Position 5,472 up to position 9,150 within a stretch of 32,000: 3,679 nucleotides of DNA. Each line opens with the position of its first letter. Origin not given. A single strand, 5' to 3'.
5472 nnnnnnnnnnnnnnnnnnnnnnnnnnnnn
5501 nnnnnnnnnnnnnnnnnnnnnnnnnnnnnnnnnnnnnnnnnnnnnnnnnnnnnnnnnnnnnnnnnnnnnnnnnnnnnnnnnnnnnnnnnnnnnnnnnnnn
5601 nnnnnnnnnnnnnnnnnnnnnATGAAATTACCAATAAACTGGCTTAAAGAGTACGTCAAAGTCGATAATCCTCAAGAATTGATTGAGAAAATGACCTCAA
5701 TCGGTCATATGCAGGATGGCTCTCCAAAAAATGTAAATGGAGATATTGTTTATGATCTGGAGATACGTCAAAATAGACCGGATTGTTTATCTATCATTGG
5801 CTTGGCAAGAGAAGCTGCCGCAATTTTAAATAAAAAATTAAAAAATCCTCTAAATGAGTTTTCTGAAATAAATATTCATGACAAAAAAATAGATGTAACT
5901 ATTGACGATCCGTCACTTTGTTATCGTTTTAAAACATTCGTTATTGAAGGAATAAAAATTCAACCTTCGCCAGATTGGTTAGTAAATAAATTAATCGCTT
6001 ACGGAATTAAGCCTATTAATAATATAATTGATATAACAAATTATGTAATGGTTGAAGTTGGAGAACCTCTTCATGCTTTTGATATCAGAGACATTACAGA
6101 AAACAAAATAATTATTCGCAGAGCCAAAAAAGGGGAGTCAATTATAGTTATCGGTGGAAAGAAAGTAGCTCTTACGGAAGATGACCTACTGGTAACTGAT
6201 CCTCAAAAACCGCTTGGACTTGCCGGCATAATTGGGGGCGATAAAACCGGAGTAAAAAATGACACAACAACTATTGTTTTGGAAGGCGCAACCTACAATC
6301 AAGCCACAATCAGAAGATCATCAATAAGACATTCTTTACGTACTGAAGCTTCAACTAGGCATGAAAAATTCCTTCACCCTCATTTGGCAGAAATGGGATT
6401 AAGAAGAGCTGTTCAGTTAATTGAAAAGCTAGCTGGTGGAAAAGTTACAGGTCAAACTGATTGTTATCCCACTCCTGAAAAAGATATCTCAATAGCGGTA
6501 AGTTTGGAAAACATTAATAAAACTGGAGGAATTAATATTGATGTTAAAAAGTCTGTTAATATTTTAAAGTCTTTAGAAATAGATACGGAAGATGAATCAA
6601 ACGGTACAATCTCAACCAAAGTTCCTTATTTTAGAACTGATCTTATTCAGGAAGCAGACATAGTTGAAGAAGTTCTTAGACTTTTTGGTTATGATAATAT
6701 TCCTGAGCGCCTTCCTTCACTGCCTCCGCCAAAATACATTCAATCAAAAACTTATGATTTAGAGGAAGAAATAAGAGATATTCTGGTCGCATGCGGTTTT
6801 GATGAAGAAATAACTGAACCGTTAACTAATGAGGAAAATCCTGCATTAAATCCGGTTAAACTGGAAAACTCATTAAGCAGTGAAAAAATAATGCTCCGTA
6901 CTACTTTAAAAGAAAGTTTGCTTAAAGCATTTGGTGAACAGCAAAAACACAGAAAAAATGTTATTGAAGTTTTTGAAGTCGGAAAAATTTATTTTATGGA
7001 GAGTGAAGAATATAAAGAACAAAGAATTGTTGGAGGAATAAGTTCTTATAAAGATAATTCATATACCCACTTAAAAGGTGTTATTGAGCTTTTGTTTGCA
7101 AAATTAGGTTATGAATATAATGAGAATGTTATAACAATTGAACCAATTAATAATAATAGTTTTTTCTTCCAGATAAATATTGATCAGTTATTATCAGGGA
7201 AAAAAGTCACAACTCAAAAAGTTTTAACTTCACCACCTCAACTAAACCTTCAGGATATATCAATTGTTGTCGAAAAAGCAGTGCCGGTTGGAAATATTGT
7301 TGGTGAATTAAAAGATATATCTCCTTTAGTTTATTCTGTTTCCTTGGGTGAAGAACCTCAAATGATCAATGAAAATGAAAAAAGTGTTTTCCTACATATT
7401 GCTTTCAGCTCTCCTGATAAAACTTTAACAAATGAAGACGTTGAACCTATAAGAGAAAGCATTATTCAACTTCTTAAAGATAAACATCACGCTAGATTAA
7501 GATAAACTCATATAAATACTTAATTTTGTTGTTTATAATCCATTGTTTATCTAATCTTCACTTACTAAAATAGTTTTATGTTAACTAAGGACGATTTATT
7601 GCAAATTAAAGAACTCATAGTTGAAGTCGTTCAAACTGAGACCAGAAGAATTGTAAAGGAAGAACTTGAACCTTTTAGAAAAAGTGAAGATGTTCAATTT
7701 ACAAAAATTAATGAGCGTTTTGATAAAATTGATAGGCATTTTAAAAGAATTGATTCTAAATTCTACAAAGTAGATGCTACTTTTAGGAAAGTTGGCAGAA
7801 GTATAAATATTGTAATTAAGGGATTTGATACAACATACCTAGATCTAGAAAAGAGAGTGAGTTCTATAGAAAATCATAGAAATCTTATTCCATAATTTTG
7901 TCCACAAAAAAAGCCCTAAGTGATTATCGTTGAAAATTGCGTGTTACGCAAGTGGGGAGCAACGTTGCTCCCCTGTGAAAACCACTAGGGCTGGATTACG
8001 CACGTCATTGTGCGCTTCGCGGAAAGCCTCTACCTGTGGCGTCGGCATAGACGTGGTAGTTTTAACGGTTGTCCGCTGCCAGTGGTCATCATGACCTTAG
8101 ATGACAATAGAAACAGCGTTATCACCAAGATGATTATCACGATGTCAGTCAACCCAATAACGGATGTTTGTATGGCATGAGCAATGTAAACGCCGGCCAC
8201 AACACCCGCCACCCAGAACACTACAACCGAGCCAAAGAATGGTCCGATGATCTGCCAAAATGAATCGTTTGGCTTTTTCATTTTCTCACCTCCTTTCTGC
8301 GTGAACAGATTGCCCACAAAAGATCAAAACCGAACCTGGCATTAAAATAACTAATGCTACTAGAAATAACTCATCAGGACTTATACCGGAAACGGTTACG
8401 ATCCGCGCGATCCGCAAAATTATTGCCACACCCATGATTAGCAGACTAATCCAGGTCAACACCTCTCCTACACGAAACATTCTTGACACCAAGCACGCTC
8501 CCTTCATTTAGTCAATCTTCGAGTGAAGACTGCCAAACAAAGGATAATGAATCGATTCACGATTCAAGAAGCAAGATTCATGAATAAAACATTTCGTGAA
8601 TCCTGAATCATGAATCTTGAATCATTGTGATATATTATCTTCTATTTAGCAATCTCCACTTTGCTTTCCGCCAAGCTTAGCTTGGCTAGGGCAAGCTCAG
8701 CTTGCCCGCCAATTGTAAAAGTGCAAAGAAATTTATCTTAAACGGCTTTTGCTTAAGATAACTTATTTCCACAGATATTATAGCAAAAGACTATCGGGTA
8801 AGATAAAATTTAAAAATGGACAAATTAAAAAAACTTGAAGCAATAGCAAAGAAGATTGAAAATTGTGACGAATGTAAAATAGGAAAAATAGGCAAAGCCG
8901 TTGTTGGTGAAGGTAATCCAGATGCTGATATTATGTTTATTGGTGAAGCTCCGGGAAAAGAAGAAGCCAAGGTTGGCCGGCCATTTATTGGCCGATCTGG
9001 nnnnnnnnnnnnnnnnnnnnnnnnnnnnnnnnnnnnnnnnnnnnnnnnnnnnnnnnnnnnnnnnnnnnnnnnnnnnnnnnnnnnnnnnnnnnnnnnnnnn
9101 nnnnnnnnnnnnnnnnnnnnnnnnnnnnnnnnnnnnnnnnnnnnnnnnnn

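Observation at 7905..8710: An ~0.8 kb G+C-rich island encoding two small membrane proteins with an ornate leader and terminator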

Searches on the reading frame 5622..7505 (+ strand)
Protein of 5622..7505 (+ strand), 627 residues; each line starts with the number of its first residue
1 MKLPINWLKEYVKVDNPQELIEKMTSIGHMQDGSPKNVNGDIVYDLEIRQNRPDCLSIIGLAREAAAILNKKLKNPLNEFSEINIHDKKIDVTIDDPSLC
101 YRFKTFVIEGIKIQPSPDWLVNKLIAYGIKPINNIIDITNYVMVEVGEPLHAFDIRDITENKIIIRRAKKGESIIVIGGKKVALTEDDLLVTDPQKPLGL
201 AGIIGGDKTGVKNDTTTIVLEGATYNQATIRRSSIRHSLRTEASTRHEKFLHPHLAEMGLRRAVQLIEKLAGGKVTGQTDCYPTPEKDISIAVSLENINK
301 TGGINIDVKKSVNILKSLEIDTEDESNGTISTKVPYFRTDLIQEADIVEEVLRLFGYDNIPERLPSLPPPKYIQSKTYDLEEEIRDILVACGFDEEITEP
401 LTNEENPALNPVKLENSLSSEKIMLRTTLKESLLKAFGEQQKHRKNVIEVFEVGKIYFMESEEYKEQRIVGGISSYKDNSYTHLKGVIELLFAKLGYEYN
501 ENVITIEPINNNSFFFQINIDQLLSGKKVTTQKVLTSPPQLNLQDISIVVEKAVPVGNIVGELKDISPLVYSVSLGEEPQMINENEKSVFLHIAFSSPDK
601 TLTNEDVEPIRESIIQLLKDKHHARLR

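Call 21: find_related_loci(query=window:5622-7505:+, collection=genome_contigs, flank=6000)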
Query window:5622-7505:+ (627 aa) in genome_contigs; peptide patterns used: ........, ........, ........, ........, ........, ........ (x = any residue, [..] = any of these).
599 stretches matched a pattern (row limit reached: there are more); 559 encode a relative of the query (tblastn E <= 1e-3); the best 80 are kept; 80 distinct loci.
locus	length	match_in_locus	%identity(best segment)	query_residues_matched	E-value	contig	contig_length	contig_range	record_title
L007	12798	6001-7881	52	1-627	0e+0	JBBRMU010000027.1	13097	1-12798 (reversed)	MAG: Patescibacteria group bacterium isolate La1_metabat2.071 LA1C_B2.071_k141_1229782L_13097_cov_8.9870, whole genome s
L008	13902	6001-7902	49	1-627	0e+0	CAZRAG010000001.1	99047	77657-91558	MAG TPA_asm: uncultured Pseudomonadales bacterium isolate SRP093185_co1_24 genome assembly, contig: NODE_52_length_99047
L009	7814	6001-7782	44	1-573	2e-154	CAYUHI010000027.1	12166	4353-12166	MAG TPA_asm: uncultured Gammaproteobacteria bacterium isolate SRP342105_co1_69 genome assembly, contig: NODE_7140_length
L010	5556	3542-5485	40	1-570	9e-150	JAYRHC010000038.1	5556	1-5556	MAG: Candidatus Woesebacteria bacterium isolate SZ_szas25bin.14 k141_377435, whole genome shotgun sequence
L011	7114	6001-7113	51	1-371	6e-122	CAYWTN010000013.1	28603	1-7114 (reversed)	MAG TPA_asm: uncultured Pseudomonadales bacterium isolate SRP344714_co1_151 genome assembly, contig: NODE_3235_length_28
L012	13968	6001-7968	36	1-621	1e-113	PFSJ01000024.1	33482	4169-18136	MAG: candidate division WWE3 bacterium CG_4_9_14_0_2_um_filter_35_11 CG_4_9_14_0.2_um_filter_scaffold_385_c, whole genom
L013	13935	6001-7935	32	40-627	4e-102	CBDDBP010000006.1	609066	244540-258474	MAG: Dehalococcoidia bacterium isolate 0d3267b5-b26e-4e58-9550-1ffed5d91a54 genome assembly, contig: contig_6, whole gen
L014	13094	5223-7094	35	1-627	7e-99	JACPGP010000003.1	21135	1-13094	MAG: Candidatus Levyibacteriota bacterium isolate NC_groundwater_391_Ag_B-0.1um_40_33 GD18-4_B1_scaffold_73638, whole ge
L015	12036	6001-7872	34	1-627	8e-96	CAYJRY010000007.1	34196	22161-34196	MAG TPA_asm: uncultured Gammaproteobacteria bacterium isolate ERP125453_co1_466 genome assembly, contig: NODE_1021_lengt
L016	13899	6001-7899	34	1-627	5e-93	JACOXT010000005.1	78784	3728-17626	MAG: Candidatus Levyibacteriota bacterium isolate NC_groundwater_160_Ag_S-0.1um_36_20 S4_GD2017_2_S1_scaffold_656, whole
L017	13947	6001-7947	33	1-627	2e-92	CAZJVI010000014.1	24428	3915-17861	MAG TPA_asm: uncultured Gammaproteobacteria bacterium isolate binchicken_co50_326 genome assembly, contig: NODE_2195_len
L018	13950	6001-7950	33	1-627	7e-91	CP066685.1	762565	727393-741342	MAG: Candidatus Levyibacteriota bacterium isolate NC_groundwater_389_Ag_B-0.1um_36_40 chromosome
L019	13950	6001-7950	32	1-627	2e-89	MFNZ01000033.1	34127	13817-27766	MAG: Candidatus Levybacteria bacterium RIFCSPHIGHO2_02_FULL_37_13 rifcsphigho2_02_scaffold_2829, whole genome shotgun se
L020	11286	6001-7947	31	1-627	2e-88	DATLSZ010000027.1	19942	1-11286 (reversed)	MAG TPA_asm: Candidatus Acidiferrales bacterium isolate SMAG_U13943 k141_1082230, whole genome shotgun sequence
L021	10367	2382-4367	32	1-627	2e-88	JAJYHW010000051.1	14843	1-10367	MAG: bacterium isolate DBS1-3.bin97 NODE_7684_length_14843_cov_1.23899, whole genome shotgun sequence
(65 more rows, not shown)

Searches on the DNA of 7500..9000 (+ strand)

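Call 6: search_rna_families(source=window, start=7500, end=9000, threshold=evalue, max_evalue=5)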
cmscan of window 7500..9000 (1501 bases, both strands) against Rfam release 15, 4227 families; matches with E-value up to 5: 7.
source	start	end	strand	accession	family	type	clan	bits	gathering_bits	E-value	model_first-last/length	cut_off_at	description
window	8521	8661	+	RF04059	MIR5020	Gene; miRNA;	-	27.3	73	0.0067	1-109/109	no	MIR5020 microRNA precursor family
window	8553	8624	-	RF03743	MIR7696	Gene; miRNA;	-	22.5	83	0.25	1-88/88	no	MIR7696 microRNA precursor family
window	8545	8627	-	RF03616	MIR1888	Gene; miRNA;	-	21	72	0.54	1-101/101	no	MIR1888 microRNA precursor family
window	7823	7972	-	RF02060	STnc410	Gene; sRNA;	-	18.8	50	0.28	1-158/158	no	Enterobacterial sRNA STnc410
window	7822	7884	+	RF01153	sn3060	Gene; snRNA; snoRNA; CD-box;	-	17.7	45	1.9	1-67/67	no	Small nucleolar RNA sn3060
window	8554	8625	+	RF03818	MIR7994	Gene; miRNA;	-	17.7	100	3.8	1-90/90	no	MIR7994 microRNA precursor family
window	8475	8592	-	RF04180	BTnc231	Gene; sRNA;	-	16.8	80.4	1.7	1-154/154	no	Bacteroides sRNA BTnc231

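Call 26: search_dna_similar(query=window:7896-8815:+, collection=plasmids, mode=distant, max_evalue=0.01)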
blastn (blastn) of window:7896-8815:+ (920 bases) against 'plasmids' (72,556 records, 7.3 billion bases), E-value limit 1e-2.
No match.

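Call 27: search_dna_similar(query=window:7896-8815:+, collection=phages, mode=distant, max_evalue=0.01)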
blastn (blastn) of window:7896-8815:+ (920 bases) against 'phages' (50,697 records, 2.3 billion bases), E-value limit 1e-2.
No match.

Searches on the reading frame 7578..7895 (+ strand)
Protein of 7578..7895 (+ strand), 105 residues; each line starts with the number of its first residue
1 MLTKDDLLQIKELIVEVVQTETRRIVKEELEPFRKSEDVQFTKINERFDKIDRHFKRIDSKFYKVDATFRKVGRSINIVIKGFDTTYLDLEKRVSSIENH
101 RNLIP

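Call 7: search_protein_families(library=pfam, proteins=[window:7578-7892:+], max_evalue=1)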
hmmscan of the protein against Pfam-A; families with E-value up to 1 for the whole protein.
seq(105 aa): 6 families
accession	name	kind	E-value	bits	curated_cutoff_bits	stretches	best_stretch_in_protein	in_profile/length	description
PF24850.1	CC_BshC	-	0.043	14.1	27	1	33-76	34-78/159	Bacillithiol biosynthesis BshC, C-terminal coiled-coil domain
PF02646.22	RmuC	-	0.051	13.1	26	1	42-95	222-275/291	RmuC family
PF01519.22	DUF16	-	0.088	13.7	40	1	20-71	15-66/104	Protein of unknown function DUF16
PF24164.1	TMP_N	-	0.11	13.4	27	1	10-76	6-74/82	Tape measure protein N-terminal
PF04210.18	MtrG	-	0.13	12.6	27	1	40-78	11-47/64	Tetrahydromethanopterin S-methyltransferase, subunit G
PF11043.13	Anti-RecBCD_p2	-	0.15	12.7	25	1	15-51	51-87/97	Bacteriophage P22, anti-RecBCD protein 2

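Call 37: list_cluster_members(proteins=[P0002, P0001, window:7578-7895:+])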
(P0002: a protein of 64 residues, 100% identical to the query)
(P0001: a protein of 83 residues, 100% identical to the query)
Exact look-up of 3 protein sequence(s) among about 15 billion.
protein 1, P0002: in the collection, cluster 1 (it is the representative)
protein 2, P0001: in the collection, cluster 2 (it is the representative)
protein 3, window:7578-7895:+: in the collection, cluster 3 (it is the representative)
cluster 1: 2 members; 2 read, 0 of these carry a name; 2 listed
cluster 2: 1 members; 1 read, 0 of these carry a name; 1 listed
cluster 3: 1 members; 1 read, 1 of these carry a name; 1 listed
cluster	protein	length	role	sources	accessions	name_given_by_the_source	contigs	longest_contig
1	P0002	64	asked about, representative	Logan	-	-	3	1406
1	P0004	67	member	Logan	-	-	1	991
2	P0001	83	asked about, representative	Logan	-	-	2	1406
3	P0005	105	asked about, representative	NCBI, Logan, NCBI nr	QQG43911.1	MAG: hypothetical protein HYW86_03515 [Candidatus Roizmanbacteria bacterium]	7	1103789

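Call 38: find_encoding_contigs(protein=window:7578-7895:+, flank=4000, max_places=10)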
Protein window:7578-7895:+ (105 aa): 7 contigs read that carry it; 4 places shown.
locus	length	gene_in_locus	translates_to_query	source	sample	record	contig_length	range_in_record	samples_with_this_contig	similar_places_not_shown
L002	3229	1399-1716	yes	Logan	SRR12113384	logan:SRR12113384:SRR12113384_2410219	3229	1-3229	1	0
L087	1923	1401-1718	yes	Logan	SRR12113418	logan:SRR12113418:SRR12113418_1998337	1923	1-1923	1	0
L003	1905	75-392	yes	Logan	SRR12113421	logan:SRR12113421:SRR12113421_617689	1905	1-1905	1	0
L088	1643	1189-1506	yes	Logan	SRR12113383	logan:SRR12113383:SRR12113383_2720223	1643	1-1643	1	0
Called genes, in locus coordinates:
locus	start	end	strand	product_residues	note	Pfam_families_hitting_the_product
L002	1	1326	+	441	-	?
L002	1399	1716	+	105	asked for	-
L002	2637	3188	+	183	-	PF03167:UDG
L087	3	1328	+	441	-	?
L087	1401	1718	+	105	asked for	-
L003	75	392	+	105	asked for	-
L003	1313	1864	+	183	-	PF03167:UDG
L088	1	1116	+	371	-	?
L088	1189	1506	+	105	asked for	-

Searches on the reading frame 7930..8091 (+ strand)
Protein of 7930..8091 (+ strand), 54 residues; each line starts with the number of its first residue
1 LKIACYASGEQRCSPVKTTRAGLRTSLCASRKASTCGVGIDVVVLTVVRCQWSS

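Call 75: search_protein_families(library=pfam, proteins=[window:7930-8091:+], max_evalue=1)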
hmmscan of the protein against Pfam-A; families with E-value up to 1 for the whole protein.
seq(54 aa): 0 families
